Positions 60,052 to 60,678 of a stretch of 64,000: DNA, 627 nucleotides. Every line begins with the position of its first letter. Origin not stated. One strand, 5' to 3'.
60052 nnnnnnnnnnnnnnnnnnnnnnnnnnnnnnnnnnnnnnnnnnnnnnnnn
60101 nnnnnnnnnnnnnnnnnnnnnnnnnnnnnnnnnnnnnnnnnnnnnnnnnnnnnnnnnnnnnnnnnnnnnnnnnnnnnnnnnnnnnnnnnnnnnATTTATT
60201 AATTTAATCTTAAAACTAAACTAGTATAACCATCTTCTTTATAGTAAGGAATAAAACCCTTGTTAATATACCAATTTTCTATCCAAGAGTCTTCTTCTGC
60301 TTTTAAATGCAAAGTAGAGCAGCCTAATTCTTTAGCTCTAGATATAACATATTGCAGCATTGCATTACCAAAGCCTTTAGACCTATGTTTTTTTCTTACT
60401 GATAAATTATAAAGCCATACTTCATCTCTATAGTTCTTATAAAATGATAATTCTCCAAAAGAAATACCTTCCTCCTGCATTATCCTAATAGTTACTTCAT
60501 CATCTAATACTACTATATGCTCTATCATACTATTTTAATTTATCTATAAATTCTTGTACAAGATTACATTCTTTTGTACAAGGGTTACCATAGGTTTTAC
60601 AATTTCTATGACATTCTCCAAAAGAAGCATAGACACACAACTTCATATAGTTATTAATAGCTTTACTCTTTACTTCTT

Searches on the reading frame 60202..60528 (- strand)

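Call 91: search_protein_families(library=pfam, proteins=[window:60202-60528:-], max_evalue=0.01)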
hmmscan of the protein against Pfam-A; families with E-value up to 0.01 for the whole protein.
window:60202-60528:- (109 aa): 3 families
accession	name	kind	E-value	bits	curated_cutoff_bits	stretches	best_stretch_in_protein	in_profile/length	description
PF00583.31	Acetyltransf_1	-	6.5e-09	36.5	20.7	1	24-80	45-103/116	Acetyltransferase (GNAT) family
PF13508.13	Acetyltransf_7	-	8.1e-09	36.2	27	1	10-93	10-83/84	Acetyltransferase (GNAT) domain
PF13673.13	Acetyltransf_10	-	1.5e-05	25.4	23.6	1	10-95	29-110/128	Acetyltransferase (GNAT) domain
